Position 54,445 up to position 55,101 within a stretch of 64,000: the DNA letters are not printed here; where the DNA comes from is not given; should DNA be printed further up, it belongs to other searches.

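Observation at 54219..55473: Compact four-ORF cluster: two paralogous small proteins flanking a DUF2089-like Zn-ribbon/HTH protein and a Cys-rich micro-ORF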

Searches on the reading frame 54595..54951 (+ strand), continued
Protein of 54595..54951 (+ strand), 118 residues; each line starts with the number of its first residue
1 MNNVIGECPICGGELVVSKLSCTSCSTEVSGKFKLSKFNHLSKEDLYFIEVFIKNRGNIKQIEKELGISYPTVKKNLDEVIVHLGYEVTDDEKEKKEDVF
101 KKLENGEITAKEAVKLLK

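Call 78: search_dna_similar(query=window:54595-54948:+, collection=phages, mode=protein, max_rows=10)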
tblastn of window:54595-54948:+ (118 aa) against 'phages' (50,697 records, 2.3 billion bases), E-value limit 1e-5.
No match.

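Call 79: get_annotated_region(hit=H1, flank=3500)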
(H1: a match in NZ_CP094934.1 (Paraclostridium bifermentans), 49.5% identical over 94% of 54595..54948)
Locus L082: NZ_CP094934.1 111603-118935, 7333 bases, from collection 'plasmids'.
description: Paraclostridium bifermentans strain HD0315_2 plasmid pHD0315_2-1, complete sequence
organism: Paraclostridium bifermentans (NCBI taxid 1490)
taxonomy: Bacteria; Bacillota; Clostridia; Peptostreptococcales; Peptostreptococcaceae; Paraclostridium; Paraclostridium bifermentans
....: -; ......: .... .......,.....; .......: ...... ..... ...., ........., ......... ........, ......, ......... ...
typing (MOB-suite, as given by PLSDB): non-mobilizable
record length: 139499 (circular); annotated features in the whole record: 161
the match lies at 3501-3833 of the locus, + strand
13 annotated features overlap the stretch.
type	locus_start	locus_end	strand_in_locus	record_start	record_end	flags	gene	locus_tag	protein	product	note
CDS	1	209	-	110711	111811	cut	-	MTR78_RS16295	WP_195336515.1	replication initiation protein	GO:0006270 - DNA replication initiation [Evidence IEA]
CDS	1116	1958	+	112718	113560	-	-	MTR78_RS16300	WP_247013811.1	GNAT family N-acetyltransferase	-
CDS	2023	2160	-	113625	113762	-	-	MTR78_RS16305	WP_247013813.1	hypothetical protein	-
CDS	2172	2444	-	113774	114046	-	-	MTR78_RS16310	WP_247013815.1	hypothetical protein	-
CDS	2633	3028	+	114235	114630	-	-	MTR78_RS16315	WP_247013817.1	hypothetical protein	-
CDS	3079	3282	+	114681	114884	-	-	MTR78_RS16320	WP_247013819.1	hypothetical protein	-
CDS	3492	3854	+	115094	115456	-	-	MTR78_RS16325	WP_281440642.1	DUF2089 domain-containing protein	-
CDS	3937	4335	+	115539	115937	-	-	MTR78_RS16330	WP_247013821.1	hypothetical protein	-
CDS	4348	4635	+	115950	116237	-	-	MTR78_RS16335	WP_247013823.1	hypothetical protein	-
CDS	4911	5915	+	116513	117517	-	-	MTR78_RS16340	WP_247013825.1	rod shape-determining protein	-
CDS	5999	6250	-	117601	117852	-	-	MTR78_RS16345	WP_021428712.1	dihydroxyacetone kinase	-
CDS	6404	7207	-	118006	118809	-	-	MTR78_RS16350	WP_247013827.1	hypothetical protein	-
CDS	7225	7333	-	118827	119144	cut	-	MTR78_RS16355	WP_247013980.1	PadR family transcriptional regulator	-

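Call 80: get_annotated_region(hit=H5, flank=3000)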
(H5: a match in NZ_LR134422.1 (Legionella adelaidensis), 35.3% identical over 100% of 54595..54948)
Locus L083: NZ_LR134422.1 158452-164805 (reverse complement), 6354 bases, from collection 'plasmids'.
description: Legionella adelaidensis strain NCTC12735 plasmid 13, complete sequence
organism: Legionella adelaidensis (NCBI taxid 45056)
taxonomy: Bacteria; Pseudomonadota; Gammaproteobacteria; Legionellales; Legionellaceae; Legionella; Legionella adelaidensis
host: -; source: environmental,Cooling tower water; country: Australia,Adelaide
typing (MOB-suite, as given by PLSDB): non-mobilizable
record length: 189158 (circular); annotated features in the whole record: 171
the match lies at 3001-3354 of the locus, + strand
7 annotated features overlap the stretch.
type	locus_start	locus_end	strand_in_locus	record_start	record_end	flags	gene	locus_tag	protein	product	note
CDS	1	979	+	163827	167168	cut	-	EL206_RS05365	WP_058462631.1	hypothetical protein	-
CDS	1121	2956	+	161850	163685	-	-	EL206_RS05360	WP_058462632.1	SbmA/BacA-like family transporter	GO:0015833 - peptide transport [Evidence IEA]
CDS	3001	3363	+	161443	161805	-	-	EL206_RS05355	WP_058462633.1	DUF2089 family protein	-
CDS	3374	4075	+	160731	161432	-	-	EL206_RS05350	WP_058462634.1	hypothetical protein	-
CDS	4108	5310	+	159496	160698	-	-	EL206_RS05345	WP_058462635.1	hypothetical protein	-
CDS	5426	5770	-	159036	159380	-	-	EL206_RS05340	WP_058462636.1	hypothetical protein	-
CDS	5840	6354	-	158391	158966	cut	-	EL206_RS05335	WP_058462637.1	PAS and helix-turn-helix domain-containing protein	GO:0006355 - regulation of DNA-templated transcription [Evidence IEA]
